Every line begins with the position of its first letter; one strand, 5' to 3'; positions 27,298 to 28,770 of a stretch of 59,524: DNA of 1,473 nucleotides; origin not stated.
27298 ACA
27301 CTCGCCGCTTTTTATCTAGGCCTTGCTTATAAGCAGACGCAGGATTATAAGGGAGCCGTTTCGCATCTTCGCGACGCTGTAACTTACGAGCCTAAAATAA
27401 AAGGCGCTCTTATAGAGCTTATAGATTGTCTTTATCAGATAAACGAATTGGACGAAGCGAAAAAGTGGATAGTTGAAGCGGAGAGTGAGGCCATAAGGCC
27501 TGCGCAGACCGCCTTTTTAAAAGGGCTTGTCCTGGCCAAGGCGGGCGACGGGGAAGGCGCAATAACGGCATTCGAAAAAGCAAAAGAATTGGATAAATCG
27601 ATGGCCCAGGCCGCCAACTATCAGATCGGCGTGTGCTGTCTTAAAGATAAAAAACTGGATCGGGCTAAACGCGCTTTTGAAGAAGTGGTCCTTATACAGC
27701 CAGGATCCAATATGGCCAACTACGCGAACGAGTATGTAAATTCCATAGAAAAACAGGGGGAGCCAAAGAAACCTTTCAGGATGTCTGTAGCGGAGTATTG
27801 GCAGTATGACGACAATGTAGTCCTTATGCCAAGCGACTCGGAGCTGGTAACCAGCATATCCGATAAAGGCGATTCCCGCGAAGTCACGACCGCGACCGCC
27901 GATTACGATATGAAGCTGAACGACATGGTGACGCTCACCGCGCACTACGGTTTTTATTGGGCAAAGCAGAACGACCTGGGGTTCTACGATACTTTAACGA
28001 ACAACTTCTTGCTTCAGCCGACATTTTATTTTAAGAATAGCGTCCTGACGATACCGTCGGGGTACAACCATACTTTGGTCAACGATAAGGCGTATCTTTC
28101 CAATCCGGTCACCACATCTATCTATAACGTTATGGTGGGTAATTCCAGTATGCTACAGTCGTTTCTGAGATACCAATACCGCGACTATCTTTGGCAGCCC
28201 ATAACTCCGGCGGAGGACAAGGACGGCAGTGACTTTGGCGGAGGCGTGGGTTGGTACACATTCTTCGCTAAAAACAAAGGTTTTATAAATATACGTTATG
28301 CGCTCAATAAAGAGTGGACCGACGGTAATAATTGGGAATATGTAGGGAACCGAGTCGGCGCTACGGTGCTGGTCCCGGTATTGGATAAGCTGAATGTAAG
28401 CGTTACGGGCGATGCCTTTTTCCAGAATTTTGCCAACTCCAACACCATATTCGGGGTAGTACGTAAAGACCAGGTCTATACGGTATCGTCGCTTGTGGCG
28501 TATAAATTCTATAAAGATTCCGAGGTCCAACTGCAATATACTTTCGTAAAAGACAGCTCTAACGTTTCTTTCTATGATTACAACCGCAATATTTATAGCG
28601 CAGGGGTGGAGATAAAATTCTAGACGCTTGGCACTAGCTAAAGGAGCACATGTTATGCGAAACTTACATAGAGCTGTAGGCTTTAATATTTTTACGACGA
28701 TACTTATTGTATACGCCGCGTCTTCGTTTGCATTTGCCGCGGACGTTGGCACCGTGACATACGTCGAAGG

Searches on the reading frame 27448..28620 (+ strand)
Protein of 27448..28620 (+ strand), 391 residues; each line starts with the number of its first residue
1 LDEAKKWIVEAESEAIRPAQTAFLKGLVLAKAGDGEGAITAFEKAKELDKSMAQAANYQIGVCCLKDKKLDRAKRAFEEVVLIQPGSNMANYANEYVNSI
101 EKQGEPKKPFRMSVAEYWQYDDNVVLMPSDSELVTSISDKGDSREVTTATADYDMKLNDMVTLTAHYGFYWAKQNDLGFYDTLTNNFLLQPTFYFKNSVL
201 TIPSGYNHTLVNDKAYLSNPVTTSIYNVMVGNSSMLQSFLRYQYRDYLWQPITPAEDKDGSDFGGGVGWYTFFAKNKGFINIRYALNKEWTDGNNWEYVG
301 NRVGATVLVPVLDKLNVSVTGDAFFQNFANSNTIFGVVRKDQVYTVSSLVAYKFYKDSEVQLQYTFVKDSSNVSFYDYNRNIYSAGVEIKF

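Call 30: search_protein_families(library=ncbifam, proteins=[window:27448-28620:+], max_evalue=0.01)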
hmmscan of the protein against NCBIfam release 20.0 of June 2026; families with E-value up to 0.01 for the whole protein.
window:27448-28620:+ (391 aa): 5 families
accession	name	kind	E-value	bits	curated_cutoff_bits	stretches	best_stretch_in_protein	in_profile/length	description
TIGR02917.1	PEP_TPR_lipo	equivalog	9.4e-06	23.8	312.2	1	2-93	176-266/899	XrtA/PEP-CTERM system TPR-repeat protein PrsT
TIGR03014.2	EpsL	equivalog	7.9e-05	21.8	275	0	104-156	12-62/385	XrtB/PEP-CTERM-associated polysaccharide biosynthesis outer membrane protein EpsL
NF040959.1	MamA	equivalog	0.00011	21.7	200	1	21-93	73-144/204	magnetosome protein MamA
TIGR03016.1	pepcterm_hypo_1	hypoth_equivalog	0.0017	17.4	90.85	1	328-391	419-477/477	TIGR03016 family PEP-CTERM system-associated outer membrane protein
TIGR02552.1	LcrH_SycD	equivalog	0.0027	17.4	104.8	1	26-88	59-120/136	SycD/LcrH family type III secretion system chaperone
